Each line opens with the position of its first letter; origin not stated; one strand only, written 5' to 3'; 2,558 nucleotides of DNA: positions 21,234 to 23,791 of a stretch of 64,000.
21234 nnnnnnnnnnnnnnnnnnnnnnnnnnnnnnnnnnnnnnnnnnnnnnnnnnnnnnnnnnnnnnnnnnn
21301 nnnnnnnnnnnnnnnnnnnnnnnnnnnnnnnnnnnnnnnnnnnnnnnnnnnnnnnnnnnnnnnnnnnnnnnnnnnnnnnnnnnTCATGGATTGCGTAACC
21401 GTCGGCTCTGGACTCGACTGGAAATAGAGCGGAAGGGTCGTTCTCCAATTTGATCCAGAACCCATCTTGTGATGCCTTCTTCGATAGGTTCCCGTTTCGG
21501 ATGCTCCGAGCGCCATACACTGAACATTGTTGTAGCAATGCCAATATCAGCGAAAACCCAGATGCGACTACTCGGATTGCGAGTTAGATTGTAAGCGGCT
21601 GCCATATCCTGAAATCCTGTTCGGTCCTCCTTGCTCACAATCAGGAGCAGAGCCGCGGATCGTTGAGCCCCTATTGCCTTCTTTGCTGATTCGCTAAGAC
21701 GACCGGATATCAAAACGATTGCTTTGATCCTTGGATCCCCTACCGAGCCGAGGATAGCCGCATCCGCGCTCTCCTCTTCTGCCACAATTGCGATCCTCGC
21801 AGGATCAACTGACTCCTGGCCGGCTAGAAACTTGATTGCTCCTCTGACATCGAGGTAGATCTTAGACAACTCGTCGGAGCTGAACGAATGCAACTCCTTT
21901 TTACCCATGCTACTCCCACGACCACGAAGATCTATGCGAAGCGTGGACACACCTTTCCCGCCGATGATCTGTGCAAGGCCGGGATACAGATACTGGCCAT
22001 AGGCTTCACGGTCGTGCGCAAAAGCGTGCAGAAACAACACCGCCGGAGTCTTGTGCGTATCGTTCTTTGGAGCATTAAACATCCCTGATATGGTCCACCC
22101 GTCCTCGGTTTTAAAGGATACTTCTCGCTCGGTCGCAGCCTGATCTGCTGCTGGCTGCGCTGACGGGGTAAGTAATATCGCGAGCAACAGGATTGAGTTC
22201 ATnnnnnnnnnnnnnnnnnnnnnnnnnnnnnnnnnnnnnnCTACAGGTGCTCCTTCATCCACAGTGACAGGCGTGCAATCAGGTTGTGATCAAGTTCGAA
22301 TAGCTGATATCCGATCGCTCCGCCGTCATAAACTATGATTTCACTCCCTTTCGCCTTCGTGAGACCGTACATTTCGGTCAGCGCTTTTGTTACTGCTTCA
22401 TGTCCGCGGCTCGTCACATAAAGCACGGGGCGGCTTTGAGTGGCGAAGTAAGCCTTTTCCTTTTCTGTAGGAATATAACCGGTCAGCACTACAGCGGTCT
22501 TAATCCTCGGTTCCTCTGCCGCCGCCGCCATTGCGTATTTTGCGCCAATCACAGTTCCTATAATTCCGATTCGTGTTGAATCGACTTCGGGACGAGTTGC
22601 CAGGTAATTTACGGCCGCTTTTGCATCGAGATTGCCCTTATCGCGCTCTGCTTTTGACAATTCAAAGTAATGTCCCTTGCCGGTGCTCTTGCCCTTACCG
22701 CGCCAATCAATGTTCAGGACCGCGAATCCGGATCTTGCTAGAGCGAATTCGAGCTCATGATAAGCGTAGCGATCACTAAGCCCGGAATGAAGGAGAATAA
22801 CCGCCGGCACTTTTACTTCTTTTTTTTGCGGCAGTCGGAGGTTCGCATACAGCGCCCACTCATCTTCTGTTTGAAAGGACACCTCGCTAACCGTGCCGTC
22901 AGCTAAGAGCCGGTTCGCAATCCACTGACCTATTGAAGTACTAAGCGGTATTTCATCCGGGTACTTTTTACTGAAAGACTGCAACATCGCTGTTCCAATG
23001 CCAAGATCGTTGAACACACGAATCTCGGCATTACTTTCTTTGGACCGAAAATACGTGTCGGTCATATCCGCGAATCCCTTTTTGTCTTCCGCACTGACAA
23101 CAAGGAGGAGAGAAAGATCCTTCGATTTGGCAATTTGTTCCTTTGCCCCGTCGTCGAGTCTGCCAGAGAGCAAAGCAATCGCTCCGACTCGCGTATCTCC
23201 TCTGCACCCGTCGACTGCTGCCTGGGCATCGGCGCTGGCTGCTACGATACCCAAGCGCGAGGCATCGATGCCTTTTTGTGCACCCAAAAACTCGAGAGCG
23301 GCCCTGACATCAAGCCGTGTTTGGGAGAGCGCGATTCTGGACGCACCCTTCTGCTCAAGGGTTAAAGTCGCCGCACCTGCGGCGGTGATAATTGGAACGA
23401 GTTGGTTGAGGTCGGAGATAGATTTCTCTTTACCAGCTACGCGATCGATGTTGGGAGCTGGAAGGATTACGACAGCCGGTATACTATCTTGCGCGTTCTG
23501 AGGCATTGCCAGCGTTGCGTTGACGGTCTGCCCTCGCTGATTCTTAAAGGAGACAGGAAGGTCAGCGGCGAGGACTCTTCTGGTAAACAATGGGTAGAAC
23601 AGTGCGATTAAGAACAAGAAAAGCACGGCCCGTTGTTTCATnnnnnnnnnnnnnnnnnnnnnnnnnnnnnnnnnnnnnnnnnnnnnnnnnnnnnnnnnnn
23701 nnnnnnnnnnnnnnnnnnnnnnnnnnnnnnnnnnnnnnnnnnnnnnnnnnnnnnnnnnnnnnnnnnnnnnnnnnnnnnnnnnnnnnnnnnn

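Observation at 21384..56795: Seven paralogous alpha/beta-hydrolase-fold genes (12 domains) without the catalytic triad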

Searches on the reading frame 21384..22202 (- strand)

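Call 3: search_protein_families(library=pfam, proteins=[window:21384-22202:-], max_evalue=0.01)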
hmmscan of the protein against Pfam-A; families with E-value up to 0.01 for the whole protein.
window:21384-22202:- (272 aa): 2 families
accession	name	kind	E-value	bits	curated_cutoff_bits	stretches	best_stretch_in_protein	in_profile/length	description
PF05448.18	AXE1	-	0.00076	18.8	21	0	27-164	58-205/321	Acetyl xylan esterase (AXE1)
PF00561.26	Abhydrolase_1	-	0.0031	17.6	25.8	0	53-119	1-62/245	alpha/beta hydrolase fold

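Call 7: search_protein_families(library=ncbifam, proteins=[window:21384-22202:-], max_evalue=0.01)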
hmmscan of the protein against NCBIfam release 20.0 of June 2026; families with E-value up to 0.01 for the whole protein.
window:21384-22202:- (272 aa): 3 families
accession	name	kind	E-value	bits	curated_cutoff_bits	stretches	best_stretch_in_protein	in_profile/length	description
NF047920.1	lactonase_UilS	equivalog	1.8e-05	24.6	400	1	37-163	10-126/285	UilS family quorum-quenching N-acyl-homoserine lactonase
TIGR03100.1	hydr1_PEP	hypoth_equivalog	0.0003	20.2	168.45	1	76-178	49-143/274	hydrolase 1, exosortase A system-associated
NF058544.1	IVPilMotSglTMyx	equivalog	0.0043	16.9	300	1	51-196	30-163/210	type IV pili motility protein SglT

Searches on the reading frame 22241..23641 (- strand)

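Call 3: search_protein_families(library=pfam, proteins=[window:22241-23641:-], max_evalue=0.01)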
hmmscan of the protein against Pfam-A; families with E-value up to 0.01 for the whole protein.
window:22241-23641:- (466 aa): 12 families
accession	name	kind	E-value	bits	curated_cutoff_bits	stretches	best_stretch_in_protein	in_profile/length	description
PF01738.24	DLH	-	1.4e-12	48.1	21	1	272-420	7-160/217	Dienelactone hydrolase family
PF05448.18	AXE1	-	1.5e-12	47.3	21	1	251-387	56-207/321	Acetyl xylan esterase (AXE1)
PF12146.15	Hydrolase_4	-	3.4e-08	33.5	27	1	280-388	6-108/239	Serine aminopeptidase, S33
PF02129.25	Peptidase_S15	-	6.2e-08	33.1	23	1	263-390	4-130/262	X-Pro dipeptidyl-peptidase (S15 family)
PF22244.2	GCE_fung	-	2.5e-07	31.2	27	1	261-384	9-133/231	Glucuronyl esterase, fungi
PF00561.26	Abhydrolase_1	-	4.5e-07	30.2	25.8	1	279-388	1-102/245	alpha/beta hydrolase fold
PF20434.5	BD-FAE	-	1.6e-06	28.3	26.8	0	268-377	3-110/215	BD-FAE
PF00326.27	Peptidase_S9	-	2.1e-06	27.8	22.6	1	301-380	10-88/213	Prolyl oligopeptidase family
PF08840.17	BAAT_C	-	2.5e-06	28.2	20.9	1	342-408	8-74/210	BAAT / Acyl-CoA thioester hydrolase C terminal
PF06500.17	FrsA-like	-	7e-06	25.5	22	1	248-388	165-298/414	Esterase FrsA-like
PF12740.14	PETase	-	4.9e-05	23.3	28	1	297-410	73-175/263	PET hydrolase-like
PF03403.19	PAF-AH_p_II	-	0.00017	20.7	20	1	350-441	215-305/372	Platelet-activating factor acetylhydrolase, isoform II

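Call 7: search_protein_families(library=ncbifam, proteins=[window:22241-23641:-], max_evalue=0.01)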
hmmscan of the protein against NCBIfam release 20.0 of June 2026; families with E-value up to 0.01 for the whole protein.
window:22241-23641:- (466 aa): 11 families
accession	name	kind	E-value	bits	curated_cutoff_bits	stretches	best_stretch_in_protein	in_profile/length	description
NF047920.1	lactonase_UilS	equivalog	2.7e-15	56.9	400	1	264-387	11-129/285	UilS family quorum-quenching N-acyl-homoserine lactonase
NF003460.0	PRK05077.1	equivalog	2.4e-08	33.2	477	1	248-390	165-300/414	esterase FrsA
NF058544.1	IVPilMotSglTMyx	equivalog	2.8e-08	33.8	300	1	292-439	50-184/210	type IV pili motility protein SglT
NF033523.0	lasso_peptidase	equivalog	1.3e-07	30.8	400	1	249-385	375-523/638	Atxe2 family lasso peptide isopeptidase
TIGR03100.1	hydr1_PEP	hypoth_equivalog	4.9e-06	26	168.45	1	297-402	49-146/274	hydrolase 1, exosortase A system-associated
NF051441.1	BisHyethTerphBdeA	equivalog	4.8e-05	22.8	520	1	342-397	150-206/305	bis(hydroxyethyl) terephthalate hydrolase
NF041440.1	hydrolase_YghX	exception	0.0001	21.5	460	1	268-397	86-217/292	YghX family hydrolase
TIGR00976.1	CocE_NonD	subfamily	0.00016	20.8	66.3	1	264-379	9-120/550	CocE/NonD family hydrolase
NF007857.0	PRK10566.1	equivalog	0.00042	20.2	201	1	272-388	21-139/249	esterase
NF008019.0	PRK10749.1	equivalog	0.0023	17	362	1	279-320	54-96/335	lysophospholipase L2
NF050058.1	e_dPHAscl_type1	hypoth_equivalog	0.0025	17.3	150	1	270-397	14-146/276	extracellular catalytic domain type 1 short-chain-length polyhydroxyalkanoate depolymerase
